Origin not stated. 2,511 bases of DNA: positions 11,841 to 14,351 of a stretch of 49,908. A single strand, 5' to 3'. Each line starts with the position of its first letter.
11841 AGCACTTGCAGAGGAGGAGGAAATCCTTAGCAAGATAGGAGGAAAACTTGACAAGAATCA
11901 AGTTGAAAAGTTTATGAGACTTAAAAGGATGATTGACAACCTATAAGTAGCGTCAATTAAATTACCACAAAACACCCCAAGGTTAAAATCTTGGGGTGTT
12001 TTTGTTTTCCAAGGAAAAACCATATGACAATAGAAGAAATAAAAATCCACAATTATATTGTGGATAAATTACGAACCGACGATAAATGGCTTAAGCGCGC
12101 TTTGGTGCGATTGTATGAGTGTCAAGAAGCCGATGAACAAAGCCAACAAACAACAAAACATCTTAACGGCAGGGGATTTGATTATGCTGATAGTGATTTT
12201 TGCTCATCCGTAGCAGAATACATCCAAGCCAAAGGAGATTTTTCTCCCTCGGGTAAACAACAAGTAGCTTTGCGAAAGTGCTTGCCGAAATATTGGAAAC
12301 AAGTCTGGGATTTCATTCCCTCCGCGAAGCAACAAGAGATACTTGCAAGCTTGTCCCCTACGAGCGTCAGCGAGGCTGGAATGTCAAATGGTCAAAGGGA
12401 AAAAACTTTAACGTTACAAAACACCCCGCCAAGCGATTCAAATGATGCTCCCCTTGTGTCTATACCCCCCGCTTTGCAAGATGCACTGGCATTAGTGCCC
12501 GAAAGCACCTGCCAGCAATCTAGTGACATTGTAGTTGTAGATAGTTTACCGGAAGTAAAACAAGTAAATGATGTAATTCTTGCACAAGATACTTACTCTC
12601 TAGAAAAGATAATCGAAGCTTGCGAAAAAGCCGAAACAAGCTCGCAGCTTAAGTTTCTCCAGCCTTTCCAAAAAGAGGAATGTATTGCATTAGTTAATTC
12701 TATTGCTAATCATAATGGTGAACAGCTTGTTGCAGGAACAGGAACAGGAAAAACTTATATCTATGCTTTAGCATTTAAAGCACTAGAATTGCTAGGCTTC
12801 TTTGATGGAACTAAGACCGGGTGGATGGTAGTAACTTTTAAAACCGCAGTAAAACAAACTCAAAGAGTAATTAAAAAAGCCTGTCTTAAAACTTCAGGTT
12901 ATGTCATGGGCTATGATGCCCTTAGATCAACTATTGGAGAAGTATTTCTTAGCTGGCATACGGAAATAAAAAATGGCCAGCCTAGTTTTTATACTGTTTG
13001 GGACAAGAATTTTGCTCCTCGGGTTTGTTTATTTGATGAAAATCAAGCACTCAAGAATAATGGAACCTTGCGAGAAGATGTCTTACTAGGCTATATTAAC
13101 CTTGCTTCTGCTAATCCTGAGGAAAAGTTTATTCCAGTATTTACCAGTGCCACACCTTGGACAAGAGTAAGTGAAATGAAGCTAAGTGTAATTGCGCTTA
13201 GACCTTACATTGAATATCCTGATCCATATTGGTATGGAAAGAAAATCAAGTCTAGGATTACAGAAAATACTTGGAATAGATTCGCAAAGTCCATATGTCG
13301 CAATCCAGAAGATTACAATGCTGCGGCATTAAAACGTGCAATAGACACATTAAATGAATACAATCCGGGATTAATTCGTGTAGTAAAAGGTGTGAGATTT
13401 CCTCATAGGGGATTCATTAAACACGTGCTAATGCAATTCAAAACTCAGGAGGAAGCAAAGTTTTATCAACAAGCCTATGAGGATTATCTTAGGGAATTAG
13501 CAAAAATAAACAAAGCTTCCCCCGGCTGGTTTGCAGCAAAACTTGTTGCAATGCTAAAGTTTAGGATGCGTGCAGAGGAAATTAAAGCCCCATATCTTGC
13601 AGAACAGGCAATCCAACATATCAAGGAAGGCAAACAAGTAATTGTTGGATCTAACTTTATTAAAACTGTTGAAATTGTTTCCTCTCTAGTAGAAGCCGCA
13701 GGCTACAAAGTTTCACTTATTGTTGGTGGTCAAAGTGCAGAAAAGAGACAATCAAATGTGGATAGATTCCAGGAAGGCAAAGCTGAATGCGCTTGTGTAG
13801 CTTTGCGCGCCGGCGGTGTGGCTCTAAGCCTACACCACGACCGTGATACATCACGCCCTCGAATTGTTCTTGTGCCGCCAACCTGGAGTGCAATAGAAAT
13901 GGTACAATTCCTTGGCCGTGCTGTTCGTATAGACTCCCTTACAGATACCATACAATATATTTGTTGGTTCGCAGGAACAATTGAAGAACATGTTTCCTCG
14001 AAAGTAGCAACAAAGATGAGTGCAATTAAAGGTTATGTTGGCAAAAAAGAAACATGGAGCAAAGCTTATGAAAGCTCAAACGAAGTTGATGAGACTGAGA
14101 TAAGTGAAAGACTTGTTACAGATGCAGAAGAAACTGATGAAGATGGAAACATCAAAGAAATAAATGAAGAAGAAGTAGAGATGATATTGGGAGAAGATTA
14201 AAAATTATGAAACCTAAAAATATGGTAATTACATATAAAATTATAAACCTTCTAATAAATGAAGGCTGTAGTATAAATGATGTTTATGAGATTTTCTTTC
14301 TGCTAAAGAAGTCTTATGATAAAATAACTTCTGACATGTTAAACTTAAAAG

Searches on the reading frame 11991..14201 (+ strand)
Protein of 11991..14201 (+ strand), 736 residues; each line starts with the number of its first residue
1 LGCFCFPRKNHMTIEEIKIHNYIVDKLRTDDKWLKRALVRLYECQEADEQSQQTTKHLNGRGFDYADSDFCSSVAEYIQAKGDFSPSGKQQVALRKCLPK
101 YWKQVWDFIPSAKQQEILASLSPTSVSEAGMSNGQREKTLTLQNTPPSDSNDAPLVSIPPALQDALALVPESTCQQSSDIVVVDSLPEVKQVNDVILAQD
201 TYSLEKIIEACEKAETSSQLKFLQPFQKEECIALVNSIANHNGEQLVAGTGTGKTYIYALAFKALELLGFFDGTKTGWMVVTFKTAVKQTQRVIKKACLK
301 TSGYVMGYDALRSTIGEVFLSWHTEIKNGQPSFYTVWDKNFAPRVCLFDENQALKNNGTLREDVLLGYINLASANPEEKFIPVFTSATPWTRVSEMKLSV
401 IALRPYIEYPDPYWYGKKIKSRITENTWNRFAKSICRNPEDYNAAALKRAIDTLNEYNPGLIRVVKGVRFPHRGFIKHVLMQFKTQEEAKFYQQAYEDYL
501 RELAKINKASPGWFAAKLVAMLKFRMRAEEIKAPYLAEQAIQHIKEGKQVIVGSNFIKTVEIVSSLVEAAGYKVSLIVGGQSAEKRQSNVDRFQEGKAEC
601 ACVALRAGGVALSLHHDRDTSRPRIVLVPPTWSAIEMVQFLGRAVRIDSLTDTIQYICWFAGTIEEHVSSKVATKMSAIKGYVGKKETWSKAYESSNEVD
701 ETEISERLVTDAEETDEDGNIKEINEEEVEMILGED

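Call 18: search_protein_families(library=phrogs, proteins=[window:11991-14201:+], max_evalue=0.001)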
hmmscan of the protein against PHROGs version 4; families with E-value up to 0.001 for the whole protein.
window:11991-14201:+ (736 aa): 4 families
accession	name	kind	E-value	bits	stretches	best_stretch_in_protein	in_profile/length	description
phrog_62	-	DNA, RNA and nucleotide metabolism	4.6e-19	68.4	1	485-706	934-1157/1881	DNA helicase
phrog_21015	-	unknown function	1.9e-14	54.8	1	21-106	12-95/103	-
phrog_16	-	DNA, RNA and nucleotide metabolism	7.4e-08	32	1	223-598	273-543/986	DNA helicase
phrog_29996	-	unknown function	0.00012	21.1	0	549-696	1033-1177/1189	-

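Call 29: search_protein_families(library=pfam, proteins=[window:11991-14201:+], max_evalue=0.01)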
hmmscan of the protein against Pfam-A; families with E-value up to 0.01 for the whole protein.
window:11991-14201:+ (736 aa): 2 families
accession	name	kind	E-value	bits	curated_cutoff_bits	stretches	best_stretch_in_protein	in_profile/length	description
PF00271.37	Helicase_C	-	2.7e-10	40.9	23.5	1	541-647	10-109/110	Helicase conserved C-terminal domain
PF04851.21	ResIII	-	0.0036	17.7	22.5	1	223-295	4-74/164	Type III restriction enzyme, res subunit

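Call 38: find_related_loci(query=window:12024-14201:+, collection=viral_contigs, flank=10000)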
Query window:12024-14201:+ (725 aa) in viral_contigs; peptide patterns used: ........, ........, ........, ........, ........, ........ (x = any residue, [..] = any of these).
5 stretches matched a pattern, but none encodes a relative of the query by tblastn (E <= 1e-3).

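Call 80: find_related_loci(query=A4, collection=genome_contigs, flank=10000)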
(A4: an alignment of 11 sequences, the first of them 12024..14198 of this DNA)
Query A4 (725 aa) in genome_contigs; peptide patterns used: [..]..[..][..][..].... (x = any residue, [..] = any of these).
16 stretches matched a pattern; 1 encode a relative of the query (tblastn E <= 1e-3); 1 distinct loci.
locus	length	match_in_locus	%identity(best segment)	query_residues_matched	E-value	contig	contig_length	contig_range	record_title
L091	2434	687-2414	29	231-654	5e-31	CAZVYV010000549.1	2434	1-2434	MAG TPA_asm: uncultured Terracidiphilus sp. isolate binchicken_co162_315 genome assembly, contig: NODE_159312_length_243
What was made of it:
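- On Bacterial enhancer-binding proteins (sigma-54 activators, Pfam PF00158): The helicase scan gave one 2.4-kb contig in a Terracidiphilus MAG at 29% identity (call 80).
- Tried and rejected: One uninformative 2.4-kb MAG contig for the helicase (call 80).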
